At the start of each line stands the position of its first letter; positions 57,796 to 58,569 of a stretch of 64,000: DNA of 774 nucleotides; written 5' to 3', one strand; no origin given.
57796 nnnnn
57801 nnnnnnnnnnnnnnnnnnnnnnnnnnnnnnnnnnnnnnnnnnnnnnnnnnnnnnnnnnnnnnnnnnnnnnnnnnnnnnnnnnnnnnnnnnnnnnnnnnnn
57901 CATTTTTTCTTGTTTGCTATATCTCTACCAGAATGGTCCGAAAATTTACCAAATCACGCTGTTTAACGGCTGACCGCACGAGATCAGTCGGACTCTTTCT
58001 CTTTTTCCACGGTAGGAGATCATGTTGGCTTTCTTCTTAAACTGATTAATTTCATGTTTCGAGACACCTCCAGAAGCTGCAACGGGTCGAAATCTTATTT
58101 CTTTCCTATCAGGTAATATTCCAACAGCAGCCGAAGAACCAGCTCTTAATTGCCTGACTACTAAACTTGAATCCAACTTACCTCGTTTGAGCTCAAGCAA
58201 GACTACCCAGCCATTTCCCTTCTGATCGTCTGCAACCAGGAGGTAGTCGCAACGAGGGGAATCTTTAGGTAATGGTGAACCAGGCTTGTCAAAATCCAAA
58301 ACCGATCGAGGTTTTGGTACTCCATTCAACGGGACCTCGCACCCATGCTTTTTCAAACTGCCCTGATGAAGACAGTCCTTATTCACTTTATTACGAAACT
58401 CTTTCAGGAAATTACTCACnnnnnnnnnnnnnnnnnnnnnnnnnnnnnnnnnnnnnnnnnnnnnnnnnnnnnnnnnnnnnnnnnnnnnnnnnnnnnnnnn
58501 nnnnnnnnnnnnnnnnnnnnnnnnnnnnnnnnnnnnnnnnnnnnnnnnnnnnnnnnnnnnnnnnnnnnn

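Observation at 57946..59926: Translationally coupled ABC/OLD-like ATPase plus small PD-(D/E)xK nuclease candidate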

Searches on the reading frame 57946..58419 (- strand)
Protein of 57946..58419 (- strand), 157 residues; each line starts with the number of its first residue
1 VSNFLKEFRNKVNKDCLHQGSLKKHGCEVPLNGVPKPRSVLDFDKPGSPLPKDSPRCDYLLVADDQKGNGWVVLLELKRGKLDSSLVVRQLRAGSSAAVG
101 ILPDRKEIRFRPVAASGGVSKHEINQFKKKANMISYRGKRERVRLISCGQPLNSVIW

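Call 3: search_protein_families(library=pfam, proteins=[window:57946-58419:-], max_evalue=1)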
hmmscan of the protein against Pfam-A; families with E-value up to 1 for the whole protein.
window:57946-58419:- (157 aa): 0 families

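Call 4: search_protein_families(library=padloc, proteins=[window:57946-58419:-], max_evalue=1)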
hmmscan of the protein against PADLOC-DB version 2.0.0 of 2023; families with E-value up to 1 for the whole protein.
window:57946-58419:- (157 aa): 2 families
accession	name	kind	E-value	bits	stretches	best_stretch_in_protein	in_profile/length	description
PDLC04668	PDC-M47B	-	0.00079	17.2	1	54-93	73-111/186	-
PDLC04665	PDC-M47B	-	0.0039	14.8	1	53-94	74-114/202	-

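Call 5: search_protein_families(library=ncbifam, proteins=[window:57946-58419:-], max_evalue=1)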
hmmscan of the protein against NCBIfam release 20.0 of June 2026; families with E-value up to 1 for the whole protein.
window:57946-58419:- (157 aa): 0 families

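Call 6: find_homologous_proteins(query=window:57946-58419:-, max_evalue=0.01)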
Query window:57946-58419:- (157 aa): 170 proteins with E <= 0.01 among 216 candidates; the best 120 are listed.
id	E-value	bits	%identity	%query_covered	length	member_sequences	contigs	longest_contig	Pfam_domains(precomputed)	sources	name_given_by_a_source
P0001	2.2e-98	344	99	99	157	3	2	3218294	-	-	-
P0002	1.4e-67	244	72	99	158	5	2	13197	-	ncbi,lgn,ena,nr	ncbi:MAG: hypothetical protein OXF20_01275 [Gammaproteobacteria bacterium]|nr:hypothetical protein [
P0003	1.7e-62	228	69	99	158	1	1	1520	-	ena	-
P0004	4.5e-48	181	55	99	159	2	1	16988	-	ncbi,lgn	-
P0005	2.0e-47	179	53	99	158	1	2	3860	-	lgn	-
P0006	1.8e-45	173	51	98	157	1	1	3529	-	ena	-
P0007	6.8e-45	171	53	97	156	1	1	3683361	-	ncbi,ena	-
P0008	1.5e-44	170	51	99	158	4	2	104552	-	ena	-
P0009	1.5e-44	170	51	97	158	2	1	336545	-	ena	-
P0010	2.3e-44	169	52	97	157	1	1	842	-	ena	-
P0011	1.7e-43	166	51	96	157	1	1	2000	-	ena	-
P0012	1.1e-42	164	49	99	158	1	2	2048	-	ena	-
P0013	1.5e-42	163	51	99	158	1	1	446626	-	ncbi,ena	-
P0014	2.1e-42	163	53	92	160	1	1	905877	-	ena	-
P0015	2.7e-42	162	49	99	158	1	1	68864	-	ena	-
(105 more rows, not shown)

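Call 9: find_related_loci(query=window:57946-58419:-, collection=genome_contigs, flank=6000)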
Query window:57946-58419:- (157 aa) in genome_contigs; peptide patterns used: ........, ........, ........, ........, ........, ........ (x = any residue, [..] = any of these).
489 stretches matched a pattern; 2 encode a relative of the query (tblastn E <= 1e-3); 2 distinct loci.
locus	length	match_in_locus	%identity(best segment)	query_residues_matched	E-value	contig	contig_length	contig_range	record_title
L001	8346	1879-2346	72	1-156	8e-74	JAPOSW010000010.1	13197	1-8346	MAG: Gammaproteobacteria bacterium isolate CAR2_bin_8 NODE_1611_length_13197_cov_14.3617, whole genome shotgun sequence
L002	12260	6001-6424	41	4-143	1e-17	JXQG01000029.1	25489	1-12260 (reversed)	MAG: Candidatus Synechococcus spongiarum SP3 contig-70_171, whole genome shotgun sequence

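Call 11: find_related_loci(query=A1, collection=genome_contigs, flank=6000)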
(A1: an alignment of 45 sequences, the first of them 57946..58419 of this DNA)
Query A1 (157 aa) in genome_contigs; peptide patterns used: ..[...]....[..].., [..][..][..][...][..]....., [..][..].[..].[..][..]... (x = any residue, [..] = any of these).
591 stretches matched a pattern; 149 encode a relative of the query (tblastn E <= 1e-3); the best 80 are kept; 80 distinct loci.
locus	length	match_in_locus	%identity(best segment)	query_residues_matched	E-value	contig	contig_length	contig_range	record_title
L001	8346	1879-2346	72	1-156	4e-72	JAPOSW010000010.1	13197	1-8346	MAG: Gammaproteobacteria bacterium isolate CAR2_bin_8 NODE_1611_length_13197_cov_14.3617, whole genome shotgun sequence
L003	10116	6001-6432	58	13-156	1e-53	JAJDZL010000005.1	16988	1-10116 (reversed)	MAG: Gammaproteobacteria bacterium isolate jk18x40bins.47 k141_2711321, whole genome shotgun sequence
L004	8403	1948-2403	51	1-152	4e-49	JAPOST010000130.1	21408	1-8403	MAG: Rhodospirillaceae bacterium isolate CAR2_bin_5 NODE_846_length_21408_cov_11.8173, whole genome shotgun sequence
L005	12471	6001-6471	50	1-156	2e-48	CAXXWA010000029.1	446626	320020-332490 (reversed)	MAG: uncultured Amylibacter sp. isolate f9fd5a9b-3f3a-4731-ae7a-16830d1686ea genome assembly, contig: contig_29, whole g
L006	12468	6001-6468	49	1-156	2e-48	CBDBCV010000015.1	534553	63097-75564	MAG: Alphaproteobacteria bacterium isolate 0a395d48-fa07-49d0-ad8e-9481763700a5 genome assembly, contig: contig_15, whol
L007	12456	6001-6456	49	1-152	2e-47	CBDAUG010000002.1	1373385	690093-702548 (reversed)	MAG: Alphaproteobacteria bacterium isolate 85bc8abf-2a0b-40a6-bf12-b11200afe27e genome assembly, contig: contig_2, whole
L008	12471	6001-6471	48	1-156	8e-47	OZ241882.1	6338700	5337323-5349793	MAG: Paracoccaceae bacterium isolate 3a1aff45-e363-428b-be7d-1a8a0836b441 genome assembly, chromosome: 1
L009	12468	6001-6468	48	1-156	8e-46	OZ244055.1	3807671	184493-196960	MAG: Alphaproteobacteria bacterium isolate 704cdb66-9897-4ec8-b8cd-f14a69034c9a genome assembly, chromosome: 1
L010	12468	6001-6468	48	1-156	4e-46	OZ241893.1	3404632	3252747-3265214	MAG: Alphaproteobacteria bacterium isolate 372c8a3c-6624-47a1-ade8-b907dd38f8d0 genome assembly, chromosome: 1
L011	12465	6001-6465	47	1-156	1e-45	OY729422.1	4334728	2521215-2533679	MAG: Bryobacterales bacterium isolate d47adfd7-a82f-4c56-911c-b237267f53ff genome assembly, chromosome: 1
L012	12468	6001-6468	46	1-156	7e-45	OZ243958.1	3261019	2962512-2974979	MAG: Alphaproteobacteria bacterium isolate 2e7a10f6-f36c-43d1-a3df-2601a6acf5df genome assembly, chromosome: 1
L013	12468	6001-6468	46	1-156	5e-45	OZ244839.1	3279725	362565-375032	MAG: Alphaproteobacteria bacterium isolate 6fc921c6-fbc8-4da4-8046-d56663dc60e1 genome assembly, chromosome: 1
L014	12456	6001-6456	49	1-152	2e-44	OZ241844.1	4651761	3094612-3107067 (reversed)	MAG: Gammaproteobacteria bacterium isolate b2f91a66-62b5-4ede-8c01-8c7eaef895eb genome assembly, chromosome: 1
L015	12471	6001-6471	46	1-156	1e-44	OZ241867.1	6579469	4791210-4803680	MAG: Candidatus Latescibacterota bacterium isolate 402c3f40-99c9-4ff8-b352-fabea084b2f7 genome assembly, chromosome: 1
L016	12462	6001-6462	46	1-156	3e-44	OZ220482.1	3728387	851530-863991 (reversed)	MAG: Thermoanaerobaculia bacterium isolate 1ba308f5-42e2-4878-81ff-2dc7ade272f8 genome assembly, chromosome: 1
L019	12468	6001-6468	47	1-156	1e-43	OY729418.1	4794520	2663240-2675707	MAG: Paracoccaceae bacterium isolate 54c0c81b-ab6a-46d8-a0b5-11567dc3f75d genome assembly, chromosome: 1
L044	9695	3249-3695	43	4-152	3e-39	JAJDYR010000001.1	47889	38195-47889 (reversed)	MAG: bacterium isolate jk18x34bins.43 k141_518657, whole genome shotgun sequence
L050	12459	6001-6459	43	1-152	6e-39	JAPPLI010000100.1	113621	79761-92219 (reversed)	MAG: Gammaproteobacteria bacterium isolate RHO3_bin_19 NODE_404_length_113621_cov_54.026645, whole genome shotgun sequen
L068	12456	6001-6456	40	1-156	2e-35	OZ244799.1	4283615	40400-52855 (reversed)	MAG: bacterium isolate fda9cd22-9c8c-44c4-8321-deb2e702e096 genome assembly, chromosome: 1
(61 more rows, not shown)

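Call 14: search_protein_families(library=padloc, alignment_id=A1, max_evalue=1)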
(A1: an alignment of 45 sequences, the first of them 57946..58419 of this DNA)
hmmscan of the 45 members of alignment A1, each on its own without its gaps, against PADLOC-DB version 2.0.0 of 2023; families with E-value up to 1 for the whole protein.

A. member 1, window:57946-58419:- (157 aa): 2 families
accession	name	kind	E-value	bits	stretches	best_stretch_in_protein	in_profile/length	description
PDLC04668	PDC-M47B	-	0.00079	17.2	1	54-93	73-111/186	-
PDLC04665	PDC-M47B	-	0.0039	14.8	1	53-94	74-114/202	-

B. families by the number of members that match (of 45 scanned): 7 families
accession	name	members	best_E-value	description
PDLC04668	PDC-M47B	36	1.6e-07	-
PDLC04665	PDC-M47B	26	4.4e-07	-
PDLC04666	PDC-M47B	9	0.00043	-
PDLC04667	PDC-M47B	5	0.0064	-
PDLC04669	PDC-M47B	3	0.018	-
PDLC00395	SduA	2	0.022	DUF4263 domain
PDLC04824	PDC-S02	1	0.023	-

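Call 15: search_protein_families(library=pfam, alignment_id=A1, max_evalue=10)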
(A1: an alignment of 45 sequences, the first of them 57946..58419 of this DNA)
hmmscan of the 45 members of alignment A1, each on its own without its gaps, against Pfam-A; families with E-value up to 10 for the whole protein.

A. member 1, window:57946-58419:- (157 aa): 0 families

B. families by the number of members that match (of 45 scanned): 10 families
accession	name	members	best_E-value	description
PF23947.1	DUF7281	2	0.12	Domain of unknown function (DUF7281)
PF04313.20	HSDR_N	2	0.26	Type I restriction enzyme R protein N terminus (HSDR_N)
PF21963.2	TcdA1_RBD_2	1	0.029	TcdA1, receptor binding domain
PF19908.4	DUF6381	1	0.036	Family of unknown function (DUF6381)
PF02650.20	HTH_WhiA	1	0.036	WhiA C-terminal HTH domain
PF04381.17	RdgC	1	0.093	Putative exonuclease, RdgC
PF07359.16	LEAP-2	1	0.098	Liver-expressed antimicrobial peptide 2 precursor (LEAP-2)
PF14020.11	DUF4236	1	0.11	Protein of unknown function (DUF4236)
PF19738.4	DUF6227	1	0.13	Family of unknown function (DUF6227)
PF16234.10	DUF4892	1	0.19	Domain of unknown function (DUF4892)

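Call 16: predict_structure(alignment_id=A1)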
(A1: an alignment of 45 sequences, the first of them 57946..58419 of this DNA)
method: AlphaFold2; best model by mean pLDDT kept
length: 157 residues; sequences in the alignment: 45
mean_pLDDT: 94.0   pTM: 0.90
mean pLDDT of the five models: 94.0, 93.6, 93.4, 92.9, 91.9
residues with pLDDT >= 90: 133; 70-90: 24; 50-70: 0; < 50: 0
segments of 3 or more residues with pLDDT < 50: none
pLDDT, mean of each block of 10 residues (from residue 1): 90 92 93 94 93 90 92 96 95 97 93 95 96 97 97 95
secondary structure, 60 per line:
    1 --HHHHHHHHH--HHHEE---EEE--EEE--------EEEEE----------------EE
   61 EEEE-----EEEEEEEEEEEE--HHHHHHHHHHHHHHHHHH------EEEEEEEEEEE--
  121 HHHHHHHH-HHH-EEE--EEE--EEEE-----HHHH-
elements in order: H3-11 E22-24 E27-29 E38-42 E59-64 E70-81 H84-101 E108-118 H121-128 E134-136 E139-141 E144-147 H153-156

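Call 20: fold_search(model_id=the predicted structure, library=pdb)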
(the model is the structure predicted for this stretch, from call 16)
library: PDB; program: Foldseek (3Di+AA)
matches with E <= 10: 635; with E <= 0.001: 0
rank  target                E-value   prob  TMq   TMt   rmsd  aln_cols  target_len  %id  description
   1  1wtd_A                4.2e-03  0.90  0.31  0.21   5.2       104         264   13  Crystal structure of type II restrcition endonuclease, EcoO109I DNA-free form (released 2004-12-14)
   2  2vld_A                4.5e-03  0.99  0.29  0.21   4.7        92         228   12  crystal structure of a repair endonuclease from Pyrococcus abyssi (released 2009-05-19)
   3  2vld_B                4.5e-03  0.97  0.30  0.22   4.4        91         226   12  crystal structure of a repair endonuclease from Pyrococcus abyssi (released 2009-05-19)
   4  5gkj_B                5.8e-03  0.95  0.31  0.23   4.3        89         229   17  Structure of EndoMS in apo form (released 2016-11-02)
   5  5gke_A                9.0e-03  0.98  0.32  0.23   6.5        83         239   20  Structure of EndoMS-dsDNA1 complex (released 2016-11-02)
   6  1wtd_B                1.7e-02  0.77  0.30  0.20   5.1       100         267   13  Crystal structure of type II restrcition endonuclease, EcoO109I DNA-free form (released 2004-12-14)
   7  5gkj_A                1.8e-02  0.72  0.27  0.21   7.8        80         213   18  Structure of EndoMS in apo form (released 2016-11-02)
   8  9ez7_A                2.2e-02  0.57  0.33  0.10  10.8       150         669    9  BsmI (Nicking top mutant) crystallized with Ca2+ and cognate dsDNA (released 2025-04-02)
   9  9f38_A                2.2e-02  0.54  0.31  0.09  10.1       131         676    9  BsmI (wild-type) crystallized with Ca2+ and cognate dsDNA (released 2025-04-02)
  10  9bgj_A                5.2e-02  0.47  0.30  0.17   6.7       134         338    9  SgrAI mutant K242A endonuclease DNA-bound dimer with Mg2+ and intact primary site DNA (released 2025-03-05)
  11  9ezd_A                5.5e-02  0.35  0.34  0.10  14.7       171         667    8  BsmI (Bottom Nicking mutant) crystallized with Mg2+ and cognate dsDNA (Post-reactive complex) (released 2025-04-02)
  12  4zsf_A                6.7e-02  0.38  0.30  0.19   7.0       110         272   11  Crystal structure of pre-specific restriction endonuclease BsaWI-DNA complex (released 2015-10-07)
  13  9ez5_A                7.6e-02  0.41  0.32  0.09   9.5       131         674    8  BsmI (Inactive) crystallized with Mg2+ and cognate dsDNA (released 2025-04-02)
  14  1knv_B                1.2e-01  0.82  0.38  0.22   5.5       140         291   13  Bse634I restriction endonuclease (released 2002-02-27)
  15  9bgj_B                1.2e-01  0.41  0.30  0.17   5.6       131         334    9  SgrAI mutant K242A endonuclease DNA-bound dimer with Mg2+ and intact primary site DNA (released 2025-03-05)
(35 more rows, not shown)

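Call 38: search_dna_similar(query=window:57946-58419:-, collection=plasmids, mode=protein, max_evalue=0.01)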
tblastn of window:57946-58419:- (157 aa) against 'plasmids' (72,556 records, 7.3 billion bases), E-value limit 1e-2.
No match.

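Call 59: search_protein_representatives(alignment_id=A1)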
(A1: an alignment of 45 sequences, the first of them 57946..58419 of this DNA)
Query: 45 sequences, 158 profile positions. Proteins with E-value up to 0.001 (for the whole library): 1144; up to 1e-10: 707; up to 1e-30: 185. The best 150 are listed.
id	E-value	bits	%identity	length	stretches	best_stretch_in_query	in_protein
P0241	3.8e-62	224.7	-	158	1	1-157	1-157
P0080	8.5e-62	223.6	-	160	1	1-157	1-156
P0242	2.1e-60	219.0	-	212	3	3-69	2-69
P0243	2.9e-57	208.8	-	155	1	1-157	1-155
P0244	1.5e-55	203.3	-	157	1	1-157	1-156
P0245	2.7e-55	202.4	-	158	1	1-156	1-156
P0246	1.8e-53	196.5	-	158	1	1-157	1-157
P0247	5.6e-53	194.9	-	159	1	1-156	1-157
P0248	2.4e-52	192.9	-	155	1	1-157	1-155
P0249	3.2e-52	192.4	-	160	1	1-157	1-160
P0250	5.4e-52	191.7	-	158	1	1-157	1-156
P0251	1.0e-51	190.8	-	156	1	1-156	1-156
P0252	1.4e-51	190.4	-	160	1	1-157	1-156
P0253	3.4e-51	189.1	-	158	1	1-157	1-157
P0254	5.7e-51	188.4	-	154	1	6-157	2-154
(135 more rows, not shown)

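Call 63: search_protein_families(library=padloc, proteins=[L050:6413-9406:+, L019:485-4372:+, L068:7682-9187:+, L011:6772-8310:+, L044:3760-4716:-], max_evalue=0.00001)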
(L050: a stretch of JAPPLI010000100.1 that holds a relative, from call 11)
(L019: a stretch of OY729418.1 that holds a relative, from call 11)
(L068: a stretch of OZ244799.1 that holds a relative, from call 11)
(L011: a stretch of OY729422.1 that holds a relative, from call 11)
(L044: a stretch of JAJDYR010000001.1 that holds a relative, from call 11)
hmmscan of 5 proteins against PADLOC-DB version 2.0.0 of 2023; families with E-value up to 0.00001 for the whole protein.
L050:6413-9406:+ (997 aa): 6 families
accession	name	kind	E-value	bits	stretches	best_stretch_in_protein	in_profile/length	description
PDLC00660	HmaB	-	0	1502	1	41-993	8-961/967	DNA-adenine methylase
PDLC00661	HmaB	-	0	1410.3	1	41-987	7-961/973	DNA-adenine methylase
PDLC03352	MTase_II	-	1e-32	110.9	1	447-630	413-597/1023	Type II methyltransferase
PDLC03233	MTase_II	-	7.9e-28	95.4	1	416-814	328-704/731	Type II methyltransferase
PDLC02189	DUF1156_MTase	-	2.8e-23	80.1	2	169-212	164-207/944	-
PDLC03314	MTase_II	-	6.2e-13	45.7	0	168-206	163-201/944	Type II methyltransferase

L019:485-4372:+ (1295 aa): 47 families (the best 25 are shown)
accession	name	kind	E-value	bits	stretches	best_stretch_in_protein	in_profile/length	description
PDLC00659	HmaA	-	0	1536.8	1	129-1294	1-1172/1176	SNF2 helicase / DEAD-box helicase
PDLC02620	DrmD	-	1.6e-117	391.9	1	225-833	92-680/1060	DrmD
PDLC02500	BrxHI|BrxHII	-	3.9e-94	314.9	1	204-804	62-646/933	BrxHI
PDLC02621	DrmD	-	4.1e-94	314.6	1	252-957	140-844/1040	DrmD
PDLC02504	BrxHI|BrxHII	-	2.8e-89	298.3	1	202-954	79-794/971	BrxHII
PDLC02572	DrmA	-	3.3e-64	215.4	1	211-784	104-679/1043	DrmA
PDLC02632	DrmD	-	1.4e-62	210.1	1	208-747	106-640/662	DrmD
PDLC02623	DrmD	-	1.6e-61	206.2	2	457-793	402-681/1040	DrmD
PDLC02619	DrmD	-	6.7e-51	171.4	2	221-658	21-437/872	DrmD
PDLC02633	DrmD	-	3.7e-49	165.4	1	252-735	144-631/839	DrmD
PDLC02634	DrmD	-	1.5e-48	163.3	1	229-768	88-619/900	DrmD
PDLC02624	DrmD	-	5.9e-40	135.4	1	271-769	2-510/652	DrmD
PDLC02840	DpdE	-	2.7e-39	133.2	2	229-419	156-322/1091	DpdE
PDLC02843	DpdE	-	7.7e-39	131.3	2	225-420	151-318/1091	DpdE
PDLC02853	DpdE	-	1.6e-35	120.4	1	190-771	55-639/985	DpdE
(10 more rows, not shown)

L068:7682-9187:+ (501 aa): 0 families

L011:6772-8310:+ (512 aa): 26 families (the best 25 are shown)
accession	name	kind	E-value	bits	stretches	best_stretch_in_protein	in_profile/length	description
PDLC04182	HEC-01A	-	6.1e-147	487.8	1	163-510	73-402/406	-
PDLC04144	HEC-01B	-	2.8e-84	281.5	1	168-510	68-391/395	-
PDLC04183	HEC-01A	-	1.2e-28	98.4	1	311-510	202-400/402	-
PDLC02980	AriA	-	3.5e-28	97.4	1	175-460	57-304/304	-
PDLC04177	HEC-01A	-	5.9e-27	92.7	1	171-511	75-391/393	-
PDLC04176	HEC-01A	-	8.9e-27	92.4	1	322-510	186-367/371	-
PDLC04175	HEC-01A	-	5.5e-26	89.5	1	322-511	177-361/363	-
PDLC04184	HEC-01A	-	8.9e-26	88.9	1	241-466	160-398/464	-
PDLC04178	HEC-01A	-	2.4e-22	77.5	1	167-472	72-346/399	-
PDLC04180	HEC-01A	-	3.1e-19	67.4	1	171-499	74-362/382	-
PDLC04179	HEC-01A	-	9.8e-18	62.5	1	322-478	270-424/459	-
PDLC02335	AbiLi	-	2.6e-15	54.3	1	171-476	106-255/326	AbiLi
PDLC04389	PDC-M07A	-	2.4e-14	51.2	1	323-466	220-378/443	-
PDLC04181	HEC-01A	-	2.9e-14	50.6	1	317-472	223-357/434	-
PDLC04391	PDC-M07A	-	6.2e-14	49.8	1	301-467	188-357/412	-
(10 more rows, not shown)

L044:3760-4716:- (318 aa): 0 families

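Call 64: search_protein_families(library=pfam, proteins=[L050:6413-9406:+, L019:485-4372:+, L068:7682-9187:+, L011:6772-8310:+, L044:3760-4716:-, L008:10781-11809:-], max_evalue=0.00001)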
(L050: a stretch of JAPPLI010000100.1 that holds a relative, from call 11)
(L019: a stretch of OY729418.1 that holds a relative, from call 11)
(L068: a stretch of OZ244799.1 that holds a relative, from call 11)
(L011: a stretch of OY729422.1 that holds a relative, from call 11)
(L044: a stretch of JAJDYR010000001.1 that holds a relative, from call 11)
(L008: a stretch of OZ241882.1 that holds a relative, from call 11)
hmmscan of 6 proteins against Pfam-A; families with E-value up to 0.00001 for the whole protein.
L050:6413-9406:+ (997 aa): 1 family
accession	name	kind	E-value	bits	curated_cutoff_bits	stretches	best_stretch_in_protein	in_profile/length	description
PF06634.17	DUF1156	-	4e-28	97.8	24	1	48-119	1-72/73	Protein of unknown function (DUF1156)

L019:485-4372:+ (1295 aa): 5 families
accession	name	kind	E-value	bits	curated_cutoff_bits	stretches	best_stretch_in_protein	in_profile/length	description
PF13020.12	NOV_C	-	1.5e-20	73.5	22.1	1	1173-1256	1-83/91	Protein NO VEIN, C-terminal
PF00271.37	Helicase_C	-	2e-20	73.6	23.5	1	622-733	10-110/110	Helicase conserved C-terminal domain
PF04851.21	ResIII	-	1.4e-14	54.7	22.5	1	233-400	4-163/164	Type III restriction enzyme, res subunit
PF00176.29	SNF2-rel_dom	-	2.4e-14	53.6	24.9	1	252-474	19-250/290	SNF2-related domain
PF00270.35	DEAD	-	1.8e-08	34.8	26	1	254-400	18-161/167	DEAD/DEAH box helicase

L068:7682-9187:+ (501 aa): 0 families

L011:6772-8310:+ (512 aa): 2 families
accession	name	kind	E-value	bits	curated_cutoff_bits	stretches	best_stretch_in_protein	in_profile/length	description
PF13304.12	AAA_21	-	6.7e-30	105.6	27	1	159-460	41-304/304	AAA domain, putative AbiEii toxin, Type IV TA system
PF13175.12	AAA_15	-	2.4e-06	27.8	32.1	1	408-459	325-374/374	AAA ATPase domain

L044:3760-4716:- (318 aa): 4 families
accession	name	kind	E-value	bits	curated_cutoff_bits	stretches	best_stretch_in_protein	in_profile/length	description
PF07883.17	Cupin_2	-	1.4e-33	114.8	27.2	2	240-304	3-67/70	Cupin domain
PF02311.25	AraC_binding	-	1.3e-17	64.2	21.1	2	247-302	15-70/135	AraC-like ligand binding domain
PF05899.18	Cupin_3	-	2.8e-09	37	23.5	0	255-289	25-60/74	EutQ-like cupin domain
PF12973.13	Cupin_7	-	2.8e-07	30.7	27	0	240-304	38-98/105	ChrR Cupin-like domain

L008:10781-11809:- (342 aa): 3 families
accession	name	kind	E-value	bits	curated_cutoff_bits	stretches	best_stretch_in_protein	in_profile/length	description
PF13936.12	HTH_38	-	2.4e-11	43.6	27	1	27-68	3-44/44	Helix-turn-helix domain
PF13384.12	HTH_23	-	1.1e-08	35.1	24.6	1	33-73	6-48/50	Homeodomain-like domain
PF00665.32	rve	-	1.2e-07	32.3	32.6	1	195-281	8-102/102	Integrase core domain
